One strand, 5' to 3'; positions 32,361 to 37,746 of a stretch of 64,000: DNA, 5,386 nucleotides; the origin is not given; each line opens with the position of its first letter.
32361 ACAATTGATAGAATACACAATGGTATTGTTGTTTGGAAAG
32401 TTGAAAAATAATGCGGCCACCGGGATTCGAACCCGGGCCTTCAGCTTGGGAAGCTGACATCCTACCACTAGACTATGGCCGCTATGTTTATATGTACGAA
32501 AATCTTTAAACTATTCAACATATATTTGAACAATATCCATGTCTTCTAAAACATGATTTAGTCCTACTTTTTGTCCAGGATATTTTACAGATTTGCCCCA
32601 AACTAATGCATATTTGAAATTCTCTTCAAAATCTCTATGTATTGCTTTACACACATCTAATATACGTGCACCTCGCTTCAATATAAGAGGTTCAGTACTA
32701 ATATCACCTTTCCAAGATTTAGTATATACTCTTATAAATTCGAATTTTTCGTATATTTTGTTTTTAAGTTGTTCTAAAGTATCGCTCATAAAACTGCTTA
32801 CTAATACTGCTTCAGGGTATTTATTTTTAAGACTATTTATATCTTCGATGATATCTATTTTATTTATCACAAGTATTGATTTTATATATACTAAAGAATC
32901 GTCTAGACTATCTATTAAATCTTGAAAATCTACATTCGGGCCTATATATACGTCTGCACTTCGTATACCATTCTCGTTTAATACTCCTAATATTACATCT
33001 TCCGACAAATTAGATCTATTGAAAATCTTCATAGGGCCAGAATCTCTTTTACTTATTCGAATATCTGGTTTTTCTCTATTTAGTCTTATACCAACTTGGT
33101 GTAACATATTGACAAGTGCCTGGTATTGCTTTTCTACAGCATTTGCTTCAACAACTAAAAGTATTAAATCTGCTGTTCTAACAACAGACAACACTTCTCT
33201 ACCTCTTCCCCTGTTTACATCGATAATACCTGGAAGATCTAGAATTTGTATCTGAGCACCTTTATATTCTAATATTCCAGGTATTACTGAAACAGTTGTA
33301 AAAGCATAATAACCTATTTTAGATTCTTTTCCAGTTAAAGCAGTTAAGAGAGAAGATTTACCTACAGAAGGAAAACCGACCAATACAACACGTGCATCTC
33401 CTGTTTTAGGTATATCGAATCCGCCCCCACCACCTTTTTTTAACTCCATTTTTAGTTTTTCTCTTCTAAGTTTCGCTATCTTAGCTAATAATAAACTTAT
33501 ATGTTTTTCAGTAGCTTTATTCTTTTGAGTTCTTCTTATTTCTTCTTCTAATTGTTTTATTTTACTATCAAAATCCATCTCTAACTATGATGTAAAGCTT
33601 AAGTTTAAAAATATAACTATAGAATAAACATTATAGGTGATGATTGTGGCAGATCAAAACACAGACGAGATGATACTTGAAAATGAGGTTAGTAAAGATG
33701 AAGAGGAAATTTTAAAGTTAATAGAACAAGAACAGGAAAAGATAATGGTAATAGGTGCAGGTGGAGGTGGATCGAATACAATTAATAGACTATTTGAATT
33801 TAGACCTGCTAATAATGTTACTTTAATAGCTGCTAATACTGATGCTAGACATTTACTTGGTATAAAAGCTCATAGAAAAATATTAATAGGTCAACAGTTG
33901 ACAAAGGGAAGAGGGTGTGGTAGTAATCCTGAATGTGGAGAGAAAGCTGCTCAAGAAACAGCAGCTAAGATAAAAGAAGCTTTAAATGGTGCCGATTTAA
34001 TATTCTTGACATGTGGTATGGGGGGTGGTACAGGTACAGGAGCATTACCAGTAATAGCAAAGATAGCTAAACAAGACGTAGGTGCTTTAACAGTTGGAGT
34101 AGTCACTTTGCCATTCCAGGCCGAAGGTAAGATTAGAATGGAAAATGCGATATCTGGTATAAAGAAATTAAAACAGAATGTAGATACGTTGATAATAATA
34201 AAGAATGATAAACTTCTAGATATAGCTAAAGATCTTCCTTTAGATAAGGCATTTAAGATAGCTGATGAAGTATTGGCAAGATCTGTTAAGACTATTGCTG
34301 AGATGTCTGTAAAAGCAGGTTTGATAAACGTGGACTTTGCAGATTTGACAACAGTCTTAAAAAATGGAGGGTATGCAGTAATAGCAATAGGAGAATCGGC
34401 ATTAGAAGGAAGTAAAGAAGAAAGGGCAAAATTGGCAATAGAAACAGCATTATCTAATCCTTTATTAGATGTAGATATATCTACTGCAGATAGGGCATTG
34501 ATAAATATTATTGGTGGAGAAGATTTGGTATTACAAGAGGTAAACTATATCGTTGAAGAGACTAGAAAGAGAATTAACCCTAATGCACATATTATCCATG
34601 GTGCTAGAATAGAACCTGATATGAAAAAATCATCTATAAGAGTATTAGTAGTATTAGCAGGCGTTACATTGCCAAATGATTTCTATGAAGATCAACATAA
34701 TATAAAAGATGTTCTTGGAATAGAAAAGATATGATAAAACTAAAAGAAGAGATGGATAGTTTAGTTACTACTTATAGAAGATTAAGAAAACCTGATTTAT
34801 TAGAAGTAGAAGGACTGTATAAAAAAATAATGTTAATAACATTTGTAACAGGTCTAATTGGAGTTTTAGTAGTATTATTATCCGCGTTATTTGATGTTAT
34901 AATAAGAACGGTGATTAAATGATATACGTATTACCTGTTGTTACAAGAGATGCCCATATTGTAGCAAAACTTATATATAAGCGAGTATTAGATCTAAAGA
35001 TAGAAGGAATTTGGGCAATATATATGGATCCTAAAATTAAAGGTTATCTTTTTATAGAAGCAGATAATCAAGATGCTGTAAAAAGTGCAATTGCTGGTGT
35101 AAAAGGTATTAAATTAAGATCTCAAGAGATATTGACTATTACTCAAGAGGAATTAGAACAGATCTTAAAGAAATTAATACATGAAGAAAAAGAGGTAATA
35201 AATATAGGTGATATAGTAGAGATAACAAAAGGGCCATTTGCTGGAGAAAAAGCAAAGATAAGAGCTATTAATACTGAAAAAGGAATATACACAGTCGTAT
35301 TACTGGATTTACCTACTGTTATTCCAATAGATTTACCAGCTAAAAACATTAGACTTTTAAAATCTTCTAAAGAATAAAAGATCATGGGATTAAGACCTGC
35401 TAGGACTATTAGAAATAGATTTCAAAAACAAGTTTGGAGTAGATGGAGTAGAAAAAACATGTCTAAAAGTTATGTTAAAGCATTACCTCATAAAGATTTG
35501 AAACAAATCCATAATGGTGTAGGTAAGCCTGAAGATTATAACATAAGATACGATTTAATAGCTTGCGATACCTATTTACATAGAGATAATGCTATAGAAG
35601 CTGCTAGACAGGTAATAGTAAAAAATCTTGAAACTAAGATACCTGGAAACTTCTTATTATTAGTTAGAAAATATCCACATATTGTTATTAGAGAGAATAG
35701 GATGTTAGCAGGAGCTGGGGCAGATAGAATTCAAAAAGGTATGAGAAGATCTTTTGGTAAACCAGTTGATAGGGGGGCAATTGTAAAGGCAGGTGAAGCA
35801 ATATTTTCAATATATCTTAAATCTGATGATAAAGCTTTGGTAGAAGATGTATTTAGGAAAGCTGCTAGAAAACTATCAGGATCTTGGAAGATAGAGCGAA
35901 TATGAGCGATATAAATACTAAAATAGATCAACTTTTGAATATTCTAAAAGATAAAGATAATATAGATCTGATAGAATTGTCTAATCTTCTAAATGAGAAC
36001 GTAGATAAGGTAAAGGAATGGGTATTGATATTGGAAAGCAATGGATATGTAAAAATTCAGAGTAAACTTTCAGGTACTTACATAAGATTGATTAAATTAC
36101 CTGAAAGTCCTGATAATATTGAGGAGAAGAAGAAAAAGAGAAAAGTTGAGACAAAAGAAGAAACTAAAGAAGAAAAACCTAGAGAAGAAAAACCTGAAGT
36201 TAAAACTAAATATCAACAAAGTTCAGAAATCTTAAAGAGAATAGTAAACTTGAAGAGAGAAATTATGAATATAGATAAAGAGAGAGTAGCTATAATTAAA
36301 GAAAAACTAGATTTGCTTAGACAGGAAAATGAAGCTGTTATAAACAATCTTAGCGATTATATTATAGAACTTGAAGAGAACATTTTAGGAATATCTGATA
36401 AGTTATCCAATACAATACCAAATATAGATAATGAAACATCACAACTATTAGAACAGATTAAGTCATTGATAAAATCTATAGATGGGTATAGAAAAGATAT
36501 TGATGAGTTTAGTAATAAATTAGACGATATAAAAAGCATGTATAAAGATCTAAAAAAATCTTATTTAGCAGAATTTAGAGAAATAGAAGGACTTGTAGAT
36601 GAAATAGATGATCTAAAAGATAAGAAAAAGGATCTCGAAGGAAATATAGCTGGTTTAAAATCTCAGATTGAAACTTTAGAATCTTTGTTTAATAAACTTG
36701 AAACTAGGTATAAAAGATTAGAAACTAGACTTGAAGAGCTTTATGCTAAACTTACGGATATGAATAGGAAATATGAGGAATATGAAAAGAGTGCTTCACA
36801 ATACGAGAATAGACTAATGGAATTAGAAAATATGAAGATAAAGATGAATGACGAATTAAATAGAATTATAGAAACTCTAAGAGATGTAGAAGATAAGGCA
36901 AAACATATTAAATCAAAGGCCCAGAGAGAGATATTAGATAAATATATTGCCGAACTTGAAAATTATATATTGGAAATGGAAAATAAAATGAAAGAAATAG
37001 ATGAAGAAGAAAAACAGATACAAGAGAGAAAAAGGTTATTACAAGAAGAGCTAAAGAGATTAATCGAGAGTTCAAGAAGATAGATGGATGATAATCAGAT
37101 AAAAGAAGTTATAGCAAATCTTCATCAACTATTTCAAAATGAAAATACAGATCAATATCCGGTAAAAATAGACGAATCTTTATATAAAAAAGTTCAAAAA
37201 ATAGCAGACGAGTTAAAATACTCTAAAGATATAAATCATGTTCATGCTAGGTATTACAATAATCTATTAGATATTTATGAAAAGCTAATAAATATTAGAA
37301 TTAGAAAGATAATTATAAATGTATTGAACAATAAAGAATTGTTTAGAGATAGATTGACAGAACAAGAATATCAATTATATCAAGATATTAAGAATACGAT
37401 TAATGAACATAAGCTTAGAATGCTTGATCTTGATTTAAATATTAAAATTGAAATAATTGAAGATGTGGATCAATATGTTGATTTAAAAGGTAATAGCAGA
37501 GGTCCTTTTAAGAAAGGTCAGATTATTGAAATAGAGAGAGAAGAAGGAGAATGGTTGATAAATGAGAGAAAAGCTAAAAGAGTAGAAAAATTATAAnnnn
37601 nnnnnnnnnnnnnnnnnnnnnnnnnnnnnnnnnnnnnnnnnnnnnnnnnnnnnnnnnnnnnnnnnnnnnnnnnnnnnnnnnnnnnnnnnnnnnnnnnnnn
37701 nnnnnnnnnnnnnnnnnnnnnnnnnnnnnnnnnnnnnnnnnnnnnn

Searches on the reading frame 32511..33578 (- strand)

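Call 24: search_protein_families(library=pfam, proteins=[window:32511-33578:-])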
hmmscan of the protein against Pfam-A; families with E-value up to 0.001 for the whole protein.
window:32511-33578:- (355 aa): 7 families
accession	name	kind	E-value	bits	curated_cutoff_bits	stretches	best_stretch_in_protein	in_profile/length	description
PF01926.29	MMR_HSR1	-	1.9e-22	79.9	21.9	1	63-161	1-102/113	50S ribosome-binding GTPase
PF16897.10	MMR_HSR1_Xtn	-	2e-19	69.9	35.2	1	188-280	12-105/106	C-terminal region of MMR_HSR1 domain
PF02824.27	TGS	-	9.6e-17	61.2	22.2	1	282-353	1-59/60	TGS domain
PF02421.24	FeoB_N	-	1.9e-14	53.9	27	1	63-158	2-101/156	Ferrous iron transport protein B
PF00350.29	Dynamin_N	-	1.4e-07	32.2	27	1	106-151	99-144/168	Dynamin family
PF09439.16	SRPRB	-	7.3e-06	25.9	25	1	62-175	4-114/178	Signal recognition particle receptor beta subunit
PF00009.33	GTP_EFTU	-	3e-05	24.1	26.5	0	102-165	63-123/188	Elongation factor Tu GTP binding domain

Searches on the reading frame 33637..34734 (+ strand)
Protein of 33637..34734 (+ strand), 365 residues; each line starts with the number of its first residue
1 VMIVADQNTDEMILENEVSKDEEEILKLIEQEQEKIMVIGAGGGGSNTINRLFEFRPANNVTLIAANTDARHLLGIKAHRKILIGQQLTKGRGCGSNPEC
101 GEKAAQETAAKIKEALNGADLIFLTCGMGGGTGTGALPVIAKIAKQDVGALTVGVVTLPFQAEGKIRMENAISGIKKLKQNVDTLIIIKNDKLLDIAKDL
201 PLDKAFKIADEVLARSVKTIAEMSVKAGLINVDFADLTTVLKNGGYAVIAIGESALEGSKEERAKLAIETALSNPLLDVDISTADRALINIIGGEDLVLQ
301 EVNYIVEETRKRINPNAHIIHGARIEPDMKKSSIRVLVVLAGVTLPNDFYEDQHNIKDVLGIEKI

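Call 24: search_protein_families(library=pfam, proteins=[window:33637-34734:+])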
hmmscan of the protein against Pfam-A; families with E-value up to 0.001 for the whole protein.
window:33637-34734:+ (365 aa): 2 families
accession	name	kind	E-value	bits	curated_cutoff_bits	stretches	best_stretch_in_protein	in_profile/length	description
PF00091.31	Tubulin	-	4e-49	167.9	33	1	35-197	1-189/190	Tubulin/FtsZ family, GTPase domain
PF12327.13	FtsZ_C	-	6.5e-25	87.7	27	1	245-343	1-94/95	FtsZ family, C-terminal domain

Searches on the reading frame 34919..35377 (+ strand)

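Call 24: search_protein_families(library=pfam, proteins=[window:34919-35377:+])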
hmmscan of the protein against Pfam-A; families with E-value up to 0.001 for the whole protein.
window:34919-35377:+ (152 aa): 2 families
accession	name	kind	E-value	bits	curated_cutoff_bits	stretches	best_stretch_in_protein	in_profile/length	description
PF03439.18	Spt5-NGN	-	4.7e-12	46.1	22.4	1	2-82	2-83/84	Early transcription elongation factor of RNA pol II, NGN section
PF00467.35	KOW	-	2.3e-06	27.7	22.3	1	97-127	2-30/32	KOW motif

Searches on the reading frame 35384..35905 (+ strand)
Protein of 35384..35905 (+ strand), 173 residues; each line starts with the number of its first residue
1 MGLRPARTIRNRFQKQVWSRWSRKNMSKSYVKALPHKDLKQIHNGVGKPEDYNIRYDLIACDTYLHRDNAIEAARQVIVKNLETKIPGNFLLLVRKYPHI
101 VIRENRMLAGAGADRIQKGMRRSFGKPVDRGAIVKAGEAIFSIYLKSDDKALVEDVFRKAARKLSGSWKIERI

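Call 24: search_protein_families(library=pfam, proteins=[window:35384-35905:+])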
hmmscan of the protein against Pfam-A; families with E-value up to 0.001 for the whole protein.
window:35384-35905:+ (173 aa): 1 family
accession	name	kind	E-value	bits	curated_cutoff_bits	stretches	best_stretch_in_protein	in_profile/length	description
PF00252.24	Ribosomal_L16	-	6.8e-20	71.8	27.9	1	24-170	8-131/132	Ribosomal protein L16p/L10e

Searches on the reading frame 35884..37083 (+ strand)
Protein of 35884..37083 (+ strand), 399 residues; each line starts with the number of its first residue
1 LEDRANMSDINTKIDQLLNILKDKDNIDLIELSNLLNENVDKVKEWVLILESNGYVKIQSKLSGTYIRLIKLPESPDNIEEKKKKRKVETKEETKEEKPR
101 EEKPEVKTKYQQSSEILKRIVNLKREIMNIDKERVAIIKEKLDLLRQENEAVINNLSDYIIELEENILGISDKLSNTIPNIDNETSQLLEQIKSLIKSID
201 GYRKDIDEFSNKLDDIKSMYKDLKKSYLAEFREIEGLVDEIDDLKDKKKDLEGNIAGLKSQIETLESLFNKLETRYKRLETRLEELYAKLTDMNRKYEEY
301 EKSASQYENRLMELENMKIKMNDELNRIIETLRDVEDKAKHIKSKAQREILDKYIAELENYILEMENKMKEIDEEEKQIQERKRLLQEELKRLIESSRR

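Call 24: search_protein_families(library=pfam, proteins=[window:35884-37083:+])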
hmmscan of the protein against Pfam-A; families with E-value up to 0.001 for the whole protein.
window:35884-37083:+ (399 aa): 10 families
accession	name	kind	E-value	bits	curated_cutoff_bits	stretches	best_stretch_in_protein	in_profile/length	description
PF19220.6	Rod_CreS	-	8.1e-08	32.1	100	1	172-334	30-192/359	Crescentin, rod domain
PF07926.17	TPR_MLP1_2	-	1e-05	26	36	1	184-300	2-115/129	TPR/MLP1/MLP2-like protein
PF04513.17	Baculo_PEP_C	-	3.1e-05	24.5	38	1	140-226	20-100/140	Baculovirus polyhedron envelope protein, PEP, C terminus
PF04108.17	ATG17_like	-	3.5e-05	23.9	43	0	130-388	99-293/355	Autophagy protein ATG17-like domain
PF05384.16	DegS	-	6.9e-05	22.8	27.6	1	151-296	2-155/159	Sensor protein DegS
PF07889.17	DUF1664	-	0.00011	22.7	34.6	0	151-225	41-115/124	Protein of unknown function (DUF1664)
PF10473.14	CENP-F_leu_zip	-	0.00017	22.1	34.5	1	247-333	50-132/140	Leucine-rich repeats of kinetochore protein Cenp-F/LEK1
PF08614.16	ATG16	-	0.00064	20.4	33.7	1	184-286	75-177/200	Autophagy protein 16 (ATG16)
PF13166.12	AAA_13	-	0.0007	18.9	36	1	148-299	318-469/713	AAA domain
PF06419.17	COG6_N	-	0.00098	19.7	27.4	1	186-252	22-88/114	Conserved oligomeric complex COG6, N-terminal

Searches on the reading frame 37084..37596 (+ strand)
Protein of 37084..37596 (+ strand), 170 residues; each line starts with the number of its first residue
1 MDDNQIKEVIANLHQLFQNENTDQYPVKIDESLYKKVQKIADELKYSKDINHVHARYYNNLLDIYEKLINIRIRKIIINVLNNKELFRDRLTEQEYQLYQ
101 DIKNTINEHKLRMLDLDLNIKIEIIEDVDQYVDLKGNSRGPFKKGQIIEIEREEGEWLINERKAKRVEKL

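Call 25: search_protein_families(library=pfam, proteins=[window:37084-37596:+])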
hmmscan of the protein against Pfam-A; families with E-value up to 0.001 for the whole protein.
window:37084-37596:+ (170 aa): 1 family
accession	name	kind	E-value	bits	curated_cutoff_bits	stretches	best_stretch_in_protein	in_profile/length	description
PF22090.1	Gins51_C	-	4.1e-06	26.9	27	1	120-167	1-48/48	Gins51, C-terminal domain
